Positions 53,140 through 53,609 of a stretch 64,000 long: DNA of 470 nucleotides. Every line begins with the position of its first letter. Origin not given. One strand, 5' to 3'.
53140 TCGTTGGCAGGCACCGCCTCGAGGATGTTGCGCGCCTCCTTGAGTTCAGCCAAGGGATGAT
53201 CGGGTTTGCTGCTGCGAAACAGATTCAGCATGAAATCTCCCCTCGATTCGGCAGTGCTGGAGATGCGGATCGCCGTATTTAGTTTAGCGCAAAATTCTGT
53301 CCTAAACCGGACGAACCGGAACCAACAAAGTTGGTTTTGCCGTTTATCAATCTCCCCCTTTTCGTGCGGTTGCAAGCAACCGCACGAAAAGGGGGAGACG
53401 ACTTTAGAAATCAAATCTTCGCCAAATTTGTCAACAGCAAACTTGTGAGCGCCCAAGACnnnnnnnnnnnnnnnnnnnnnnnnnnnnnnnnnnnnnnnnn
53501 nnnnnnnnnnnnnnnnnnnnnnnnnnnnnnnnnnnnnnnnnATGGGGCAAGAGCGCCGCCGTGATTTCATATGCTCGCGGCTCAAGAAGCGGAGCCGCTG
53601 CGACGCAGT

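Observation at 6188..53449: R2: a seven-copy ~140-nt intergenic element with conserved flanks and a hairpin maintained by compensatory changes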

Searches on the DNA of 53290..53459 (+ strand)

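Call 28: search_dna_similar(query=window:53300-53455:+, collection=plasmids, mode=distant, max_evalue=0.01)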
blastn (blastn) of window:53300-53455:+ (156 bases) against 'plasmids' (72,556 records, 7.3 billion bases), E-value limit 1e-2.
No match.
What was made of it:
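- Tried and rejected: A plasmid collection search with blastn gave no match (call 28).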

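Call 45: build_rna_model(alignment_id=A3)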
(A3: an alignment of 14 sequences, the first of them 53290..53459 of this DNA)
Model R1 built from alignment A3 (14 sequences, 176 columns); structure: RNAalifold consensus.
model positions 165; base pairs 29; branch points 0; effective number of sequences 2.01; information 0.59 bits per position. Calibrated on 0.2 Mb of random sequence (short: E-values are rough).
structure used (alignment columns):
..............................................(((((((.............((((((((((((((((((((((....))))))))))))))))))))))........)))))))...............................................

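Call 47: search_with_rna_model(model_id=R1, sources=[window, L002, L003, L007, L011, L012, L013, L028, L030, L032, L033, L034, L035, L037, L038, L039, L040, L042, L045, L046, L047, L048, L049, L050, L051, L053, L054, L055, L057, L059, L060, L061, L062, L063, L066, L067, L068, L069, L070, L071, L072, L075, L076, L077, L078, L079, L080, L081, L084, L085, L087, L088, L089, L090, L091, L092, L093, L094, L095, L096, L098, L099, L100, L101, L103, L104, L107, L108, L109, L110, L112, L113, L114, L119, L121, L122, L123, L125, L126, L127, L128, L129, L131, L132, L133, L134, L135, L136, L137, L138, L140], max_evalue=0.001, make_alignment=true)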
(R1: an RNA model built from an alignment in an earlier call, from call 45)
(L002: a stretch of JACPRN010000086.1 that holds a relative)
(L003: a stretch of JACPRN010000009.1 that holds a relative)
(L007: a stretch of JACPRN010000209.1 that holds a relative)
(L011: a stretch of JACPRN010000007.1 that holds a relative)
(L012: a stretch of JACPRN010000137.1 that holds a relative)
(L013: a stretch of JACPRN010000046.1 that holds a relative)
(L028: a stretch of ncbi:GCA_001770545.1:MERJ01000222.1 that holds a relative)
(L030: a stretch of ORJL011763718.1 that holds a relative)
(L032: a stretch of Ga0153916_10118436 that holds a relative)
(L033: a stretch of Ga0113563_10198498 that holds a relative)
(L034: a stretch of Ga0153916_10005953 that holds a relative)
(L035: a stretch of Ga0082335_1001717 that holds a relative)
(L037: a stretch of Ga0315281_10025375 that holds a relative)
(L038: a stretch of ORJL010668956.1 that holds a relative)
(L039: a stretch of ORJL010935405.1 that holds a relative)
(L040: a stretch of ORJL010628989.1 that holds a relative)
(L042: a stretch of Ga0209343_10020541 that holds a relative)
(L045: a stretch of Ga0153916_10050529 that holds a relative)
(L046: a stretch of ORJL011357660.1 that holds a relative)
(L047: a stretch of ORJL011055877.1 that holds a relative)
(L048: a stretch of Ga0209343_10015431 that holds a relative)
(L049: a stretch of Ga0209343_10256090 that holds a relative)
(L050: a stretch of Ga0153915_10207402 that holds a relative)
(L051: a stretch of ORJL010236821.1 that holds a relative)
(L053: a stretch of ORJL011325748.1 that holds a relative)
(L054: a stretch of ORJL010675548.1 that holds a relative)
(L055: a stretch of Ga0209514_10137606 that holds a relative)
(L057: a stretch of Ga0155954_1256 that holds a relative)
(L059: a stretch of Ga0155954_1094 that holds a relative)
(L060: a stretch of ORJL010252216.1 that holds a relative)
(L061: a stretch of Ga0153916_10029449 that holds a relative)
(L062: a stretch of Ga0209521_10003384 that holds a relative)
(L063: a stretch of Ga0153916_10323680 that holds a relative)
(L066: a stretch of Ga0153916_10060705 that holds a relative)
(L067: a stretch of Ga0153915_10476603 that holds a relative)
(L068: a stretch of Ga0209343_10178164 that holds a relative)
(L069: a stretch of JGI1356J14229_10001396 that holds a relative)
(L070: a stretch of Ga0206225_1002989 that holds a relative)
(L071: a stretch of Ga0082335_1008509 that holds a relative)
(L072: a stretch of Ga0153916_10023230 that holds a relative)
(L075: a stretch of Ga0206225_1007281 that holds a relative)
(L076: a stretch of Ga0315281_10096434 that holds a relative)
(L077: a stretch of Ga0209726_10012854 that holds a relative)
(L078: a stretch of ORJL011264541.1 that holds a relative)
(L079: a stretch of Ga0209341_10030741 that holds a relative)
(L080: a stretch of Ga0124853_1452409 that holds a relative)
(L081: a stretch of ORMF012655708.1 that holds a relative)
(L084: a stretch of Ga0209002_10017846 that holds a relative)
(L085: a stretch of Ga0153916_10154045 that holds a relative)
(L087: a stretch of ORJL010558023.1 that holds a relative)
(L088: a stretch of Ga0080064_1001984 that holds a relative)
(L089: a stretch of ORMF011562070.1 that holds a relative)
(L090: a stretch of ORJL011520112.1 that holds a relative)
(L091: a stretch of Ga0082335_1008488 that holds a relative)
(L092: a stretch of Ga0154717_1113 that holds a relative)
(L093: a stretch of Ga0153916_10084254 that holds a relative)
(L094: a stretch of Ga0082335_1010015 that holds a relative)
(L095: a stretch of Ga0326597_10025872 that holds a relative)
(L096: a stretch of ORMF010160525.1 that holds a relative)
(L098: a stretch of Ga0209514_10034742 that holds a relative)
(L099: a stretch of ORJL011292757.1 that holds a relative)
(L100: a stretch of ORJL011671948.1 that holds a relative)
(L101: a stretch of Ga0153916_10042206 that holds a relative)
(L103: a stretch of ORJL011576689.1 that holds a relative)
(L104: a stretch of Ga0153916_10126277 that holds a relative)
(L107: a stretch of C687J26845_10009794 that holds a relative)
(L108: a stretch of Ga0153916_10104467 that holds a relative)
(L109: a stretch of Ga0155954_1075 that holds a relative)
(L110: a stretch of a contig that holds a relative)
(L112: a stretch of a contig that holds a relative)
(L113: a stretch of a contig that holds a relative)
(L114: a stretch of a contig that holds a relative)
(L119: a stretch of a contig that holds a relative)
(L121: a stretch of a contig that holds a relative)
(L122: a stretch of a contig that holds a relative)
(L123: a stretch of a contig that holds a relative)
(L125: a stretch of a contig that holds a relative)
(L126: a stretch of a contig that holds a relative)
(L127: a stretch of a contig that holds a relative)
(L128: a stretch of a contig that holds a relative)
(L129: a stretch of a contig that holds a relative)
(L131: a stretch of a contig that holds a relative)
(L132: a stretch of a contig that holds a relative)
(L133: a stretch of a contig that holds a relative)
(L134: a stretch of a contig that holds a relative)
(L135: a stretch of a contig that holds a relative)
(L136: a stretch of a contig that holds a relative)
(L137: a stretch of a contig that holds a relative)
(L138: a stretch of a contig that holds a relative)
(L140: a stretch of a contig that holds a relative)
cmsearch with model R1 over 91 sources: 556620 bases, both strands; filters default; matches with E-value up to 0.001: 215.
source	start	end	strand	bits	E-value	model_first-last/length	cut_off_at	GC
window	53292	53456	+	187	5e-43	1-165/165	no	0.47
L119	854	1018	+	184.4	2.2e-42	1-165/165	no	0.47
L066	1203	1366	-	183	5e-42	1-165/165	no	0.45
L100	873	1036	+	182.7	5.8e-42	1-165/165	no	0.46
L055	1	158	+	178.9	5e-41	1-165/165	no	0.47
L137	2658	2821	-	175.6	3.1e-40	1-165/165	no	0.44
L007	1130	1292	-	174.8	4.9e-40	1-165/165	no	0.46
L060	114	274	-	174.4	6.2e-40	1-165/165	no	0.49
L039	1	160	-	171.8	2.7e-39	1-165/165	no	0.44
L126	2588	2751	-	171.2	3.8e-39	1-165/165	no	0.5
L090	1427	1585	+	170.9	4.5e-39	1-165/165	no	0.51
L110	4046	4207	+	170.1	7.2e-39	1-165/165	no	0.47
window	39352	39516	+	164.7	1.5e-37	1-165/165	no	0.52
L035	8005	8165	-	161.8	7.8e-37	1-165/165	no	0.43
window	17911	18073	+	161.2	1.1e-36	1-165/165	no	0.47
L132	1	139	+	160.2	2e-36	25-165/165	5'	0.45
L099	641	794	-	157.5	9.1e-36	1-165/165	no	0.49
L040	1850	2014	+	155.9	2.2e-35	1-165/165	no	0.48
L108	992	1156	-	154.8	4.2e-35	1-165/165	no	0.45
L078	1939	2097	+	153.7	7.7e-35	1-165/165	no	0.48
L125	4969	5135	-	152.1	1.9e-34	1-165/165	no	0.51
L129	2473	2597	-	151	3.5e-34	41-165/165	5'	0.46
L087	2254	2398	-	143.8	2e-32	1-165/165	no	0.5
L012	2098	2260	+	142.1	5.3e-32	1-165/165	no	0.53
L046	1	126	+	139.1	2.9e-31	38-165/165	5'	0.46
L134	8865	9027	+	130.7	3.3e-29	1-165/165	no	0.46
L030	1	126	-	119.8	1.6e-26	1-126/165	3'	0.57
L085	653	814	+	117.9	4.6e-26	1-165/165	no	0.48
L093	104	266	+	115.6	1.7e-25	1-165/165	no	0.55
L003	7354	7526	-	111.3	1.9e-24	1-165/165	no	0.51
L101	2379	2541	+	108.9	7.6e-24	1-165/165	no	0.48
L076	1283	1449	+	108.6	8.8e-24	1-165/165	no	0.51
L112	5917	6078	-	107.9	1.4e-23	1-165/165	no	0.49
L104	1160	1319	-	107.5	1.7e-23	1-165/165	no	0.47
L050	1016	1182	-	107.1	2e-23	1-165/165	no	0.49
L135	2126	2285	-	106.7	2.6e-23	1-165/165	no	0.47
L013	886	1047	+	105.8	4.2e-23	1-165/165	no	0.56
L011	3468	3632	+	104.1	1.1e-22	1-165/165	no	0.53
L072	4381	4547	+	103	2.1e-22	1-165/165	no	0.43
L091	7992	8158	+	102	3.7e-22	1-165/165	no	0.51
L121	1320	1483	-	100.2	1e-21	1-165/165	no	0.48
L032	1383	1551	-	100.2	1e-21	1-165/165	no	0.46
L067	552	718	-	99.3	1.7e-21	1-165/165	no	0.48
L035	6991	7151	+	98.5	2.7e-21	1-165/165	no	0.47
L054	152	309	+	98.4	2.9e-21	1-165/165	no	0.42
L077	4168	4334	+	96.1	1e-20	1-165/165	no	0.5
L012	6698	6867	+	96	1.1e-20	1-165/165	no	0.45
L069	9348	9513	+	95.5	1.5e-20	1-165/165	no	0.47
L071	2003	2168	+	95.5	1.5e-20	1-165/165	no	0.47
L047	2309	2469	+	94.8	2.2e-20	1-165/165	no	0.53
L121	3758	3922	+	91.6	1.3e-19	1-165/165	no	0.47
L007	3847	4003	+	89.6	4e-19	1-165/165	no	0.5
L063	1468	1584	-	89.5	4.4e-19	45-165/165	5'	0.5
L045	3324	3482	-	87.9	1e-18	1-165/165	no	0.5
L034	4216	4370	+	87.7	1.2e-18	1-165/165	no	0.51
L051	1604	1767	-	82.1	2.8e-17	1-165/165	no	0.49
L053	1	95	-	81.9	3.2e-17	1-91/165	3'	0.53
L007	2952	3108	+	80.9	5.6e-17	1-165/165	no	0.55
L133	1111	1277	+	79.8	1e-16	1-165/165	no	0.51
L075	661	834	+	77.1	4.8e-16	1-165/165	no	0.51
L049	870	1039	+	75.7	1.1e-15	1-165/165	no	0.51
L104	2311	2464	+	75.6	1.1e-15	1-155/165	3'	0.53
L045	683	840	-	74.9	1.7e-15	1-165/165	no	0.45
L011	1153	1318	-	74.7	1.9e-15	1-165/165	no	0.48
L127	462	615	+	73.4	3.9e-15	1-165/165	no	0.51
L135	3672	3835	+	72.7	5.7e-15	1-165/165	no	0.47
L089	615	783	-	72.4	6.8e-15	1-165/165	no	0.51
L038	381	541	-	70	2.6e-14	1-165/165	no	0.5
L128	1043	1214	-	69.2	4.1e-14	1-165/165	no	0.49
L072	2848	3007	+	68.4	6.5e-14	1-165/165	no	0.49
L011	5315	5479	+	68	8e-14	1-165/165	no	0.58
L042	6813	6973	-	67.5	1.1e-13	1-165/165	no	0.47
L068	537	705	+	66.7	1.7e-13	1-165/165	no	0.51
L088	248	417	-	66.3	2.1e-13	1-165/165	no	0.54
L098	1482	1650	+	66.3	2.1e-13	1-165/165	no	0.53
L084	1267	1436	+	66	2.5e-13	1-165/165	no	0.54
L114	2332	2431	+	65.4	3.7e-13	1-97/165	3'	0.51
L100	931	978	-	64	8e-13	60-107/165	no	0.54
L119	913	960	-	63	1.4e-12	60-107/165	no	0.54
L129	2531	2578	+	63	1.4e-12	60-107/165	no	0.54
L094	2890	3058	-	62.7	1.6e-12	1-165/165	no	0.57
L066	1260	1307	+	62.6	1.7e-12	60-107/165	no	0.5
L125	5027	5074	+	62.3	2.1e-12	60-107/165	no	0.5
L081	9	154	+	62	2.4e-12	22-165/165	no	0.5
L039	54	101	+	61.6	3e-12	60-107/165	no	0.5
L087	2292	2339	+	61.5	3.3e-12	60-107/165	no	0.54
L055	53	100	-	60.9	4.6e-12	60-107/165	no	0.54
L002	2675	2881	-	60.8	4.8e-12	1-165/165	no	0.5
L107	2755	2911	-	60.7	5e-12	1-165/165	no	0.54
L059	1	147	-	60.6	5.4e-12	1-142/165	3'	0.55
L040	1909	1956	-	60.1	7.2e-12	60-107/165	no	0.56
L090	1480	1527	-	60.1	7.3e-12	60-107/165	no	0.56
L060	168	215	+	59.6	9.7e-12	60-107/165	no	0.54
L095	4660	4815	-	59.4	1e-11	1-165/165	no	0.46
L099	688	735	+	59.3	1.1e-11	60-107/165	no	0.56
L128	2538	2609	+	59.2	1.2e-11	46-117/165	no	0.44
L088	11010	11175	+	58.8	1.5e-11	1-165/165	no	0.54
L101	2428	2499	-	57.7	2.8e-11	46-117/165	no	0.47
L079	747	913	+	57.6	3e-11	1-165/165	no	0.46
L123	12893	13058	+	57.5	3e-11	1-165/165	no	0.52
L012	2157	2204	-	57.5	3.1e-11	60-107/165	no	0.54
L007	3895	3967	-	56.9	4.4e-11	46-117/165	no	0.42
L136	2762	2877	-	56.5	5.4e-11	41-154/165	no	0.47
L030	20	67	+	56.3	6e-11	60-107/165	no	0.62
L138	145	260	+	56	7e-11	41-154/165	no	0.47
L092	173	345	+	55.7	8.4e-11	1-165/165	no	0.53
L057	11636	11804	-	55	1.2e-10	1-165/165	no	0.56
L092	4364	4525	-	54.6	1.6e-10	1-165/165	no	0.53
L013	945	992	-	54.5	1.7e-10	60-107/165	no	0.6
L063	1513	1578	+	53.1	3.8e-10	50-115/165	no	0.45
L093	164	209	-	52.4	5.4e-10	61-106/165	no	0.52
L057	5559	5720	+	52.4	5.5e-10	1-165/165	no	0.54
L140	2883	3049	+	52.4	5.7e-10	1-165/165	no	0.51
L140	1474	1636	-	52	7.1e-10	1-165/165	no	0.5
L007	1188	1233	+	51.4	9.6e-10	61-106/165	no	0.52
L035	8063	8108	+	51.4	9.6e-10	61-106/165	no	0.52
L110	4104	4149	-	51.4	9.6e-10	61-106/165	no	0.52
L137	2716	2761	+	51.4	9.6e-10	61-106/165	no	0.52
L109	3821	3985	+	51.3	1e-09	1-165/165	no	0.55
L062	8686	8850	-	51.3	1e-09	1-165/165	no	0.54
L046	23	68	-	51.3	1e-09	61-106/165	no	0.57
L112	5915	6079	+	51.1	1.2e-09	1-165/165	no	0.5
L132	36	81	-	50.8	1.3e-09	60-107/165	no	0.57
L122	2407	2571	-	50.5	1.6e-09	1-165/165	no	0.5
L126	2646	2692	+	49.2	3.3e-09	60-107/165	no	0.6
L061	1897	2023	-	48.7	4.5e-09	1-165/165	no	0.49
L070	1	159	+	48.6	4.7e-09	14-165/165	5'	0.51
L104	1217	1260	+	47.6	8.4e-09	62-105/165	no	0.45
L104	1071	1114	+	47.6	8.4e-09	62-105/165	no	0.5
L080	1367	1458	-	47.4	9.5e-09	41-130/165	no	0.51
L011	3527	3575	-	47.2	1.1e-08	60-107/165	no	0.45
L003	7413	7464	+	46.6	1.5e-08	60-107/165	no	0.52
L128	3490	3655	+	46.5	1.5e-08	1-165/165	no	0.53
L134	8924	8969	-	46.4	1.6e-08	61-106/165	no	0.48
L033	803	894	+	46.2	1.8e-08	41-130/165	no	0.51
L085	712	757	-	45.3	3e-08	61-106/165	no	0.43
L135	2161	2240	+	44.7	4.3e-08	41-123/165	no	0.47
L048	118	190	-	44.5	4.8e-08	45-118/165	no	0.52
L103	1209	1288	-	44.4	5.2e-08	85-165/165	5'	0.45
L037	19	180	-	44.1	6.2e-08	1-165/165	no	0.54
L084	4807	4921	-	43.5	8.3e-08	1-165/165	no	0.5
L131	1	93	-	43.3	9.3e-08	1-90/165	3'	0.53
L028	8708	8814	+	43.1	1.1e-07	41-145/165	no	0.49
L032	1440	1491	+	42.2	1.7e-07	60-107/165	no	0.44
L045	689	849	+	42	2e-07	1-165/165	no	0.46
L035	7050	7095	-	41.9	2e-07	60-107/165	no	0.46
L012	6759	6806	-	41.8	2.2e-07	60-107/165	no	0.46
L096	363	438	+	41.4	2.8e-07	44-119/165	no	0.45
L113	2323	2398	-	41.4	2.8e-07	44-119/165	no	0.45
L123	14664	14747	-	41.2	3.1e-07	41-126/165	no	0.44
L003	2200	2367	+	41.1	3.3e-07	1-165/165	no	0.61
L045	3373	3429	+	39.4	8.4e-07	60-112/165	no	0.51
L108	1050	1096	+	38.7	1.2e-06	60-107/165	no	0.55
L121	1373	1424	+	38.7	1.3e-06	60-107/165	no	0.44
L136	4244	4317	+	38.7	1.3e-06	46-117/165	no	0.46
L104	2361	2420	-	38.4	1.5e-06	60-115/165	no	0.48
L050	1054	1140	+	38.2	1.6e-06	41-126/165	no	0.44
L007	3000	3053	-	38.2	1.7e-06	60-112/165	no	0.52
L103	1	89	-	37.7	2.2e-06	1-85/165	3'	0.48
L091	8042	8101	-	37.5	2.5e-06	60-115/165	no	0.43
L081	42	109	-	36.9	3.6e-06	52-115/165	no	0.35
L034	4262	4341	-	36.6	4.2e-06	44-119/165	no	0.44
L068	599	650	-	35.7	7e-06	60-107/165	no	0.46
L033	813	873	-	35.1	9.6e-06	60-115/165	no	0.44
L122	2559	2625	+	34.8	1.1e-05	52-115/165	no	0.42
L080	1388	1443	+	34.1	1.7e-05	60-110/165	no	0.48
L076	1333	1392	-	33.8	2.1e-05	60-115/165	no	0.5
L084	1277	1435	-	33.3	2.7e-05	1-165/165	no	0.53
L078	1998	2040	-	33.2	2.9e-05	60-107/165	no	0.56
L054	157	313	-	33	3.2e-05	1-165/165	no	0.43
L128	1095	1158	+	32.8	3.6e-05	54-115/165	no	0.47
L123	14565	14622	-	32.5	4.3e-05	60-115/165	no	0.43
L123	12913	13066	-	32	5.6e-05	1-165/165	no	0.51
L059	16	101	+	32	5.7e-05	41-126/165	no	0.48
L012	3191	3299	+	31.9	5.8e-05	1-165/165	no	0.5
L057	5498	5550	-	31.6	7.1e-05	60-110/165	no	0.53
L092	4534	4586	+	31.6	7.1e-05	60-110/165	no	0.53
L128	3541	3605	-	31.3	8.1e-05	52-115/165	no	0.46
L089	670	719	+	31.3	8.3e-05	61-106/165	no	0.52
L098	1546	1595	-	31.2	8.7e-05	60-107/165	no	0.56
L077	4218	4277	-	31.1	9.2e-05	60-115/165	no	0.45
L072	2897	2952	-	30.9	0.0001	60-111/165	no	0.43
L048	126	175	+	30.9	0.00011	60-107/165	no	0.56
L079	801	869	-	30.3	0.00015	51-115/165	no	0.39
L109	3885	3934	-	29.9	0.00019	60-107/165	no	0.54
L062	8737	8786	+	29.8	0.00019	60-107/165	no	0.52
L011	1210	1259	+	29.7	0.00021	61-106/165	no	0.58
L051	1659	1709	+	29.7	0.00021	61-106/165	no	0.49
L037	55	148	+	29.6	0.00022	41-131/165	no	0.53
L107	1141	1294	+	29.4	0.00024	1-165/165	no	0.55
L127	497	572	-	29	0.00031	46-117/165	no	0.46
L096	370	434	-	28.5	0.0004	56-115/165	no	0.42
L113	2327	2391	+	28.5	0.0004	56-115/165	no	0.42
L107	2799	2866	+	28.4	0.00043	52-115/165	no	0.43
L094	2945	2995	+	28.4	0.00043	60-107/165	no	0.49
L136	2809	2858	+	28.3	0.00046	61-106/165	no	0.48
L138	164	213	-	28.3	0.00046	61-106/165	no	0.48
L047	2363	2412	-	28.2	0.00047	61-106/165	no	0.54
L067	609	658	+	28.2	0.00048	61-106/165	no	0.42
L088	11062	11118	-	28.2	0.00049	60-112/165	no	0.49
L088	309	352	+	28.1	0.00051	64-103/165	no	0.5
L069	9357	9513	-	28.1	0.00052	1-165/165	no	0.48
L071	2012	2168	-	28.1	0.00052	1-165/165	no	0.48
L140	1532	1581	+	27.2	0.00083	61-106/165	no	0.54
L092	234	284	-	27.1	0.0009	61-106/165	no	0.47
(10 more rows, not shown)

Alignment A4: 150 matches aligned to the model, 308 columns, each read 5' to 3' on its own strand. Consensus structure (alignment columns), stored with it:
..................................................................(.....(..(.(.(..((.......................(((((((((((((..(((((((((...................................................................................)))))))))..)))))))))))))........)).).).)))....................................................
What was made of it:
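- Checked: The covariance model R1 gives 48-187 bits (call 47).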
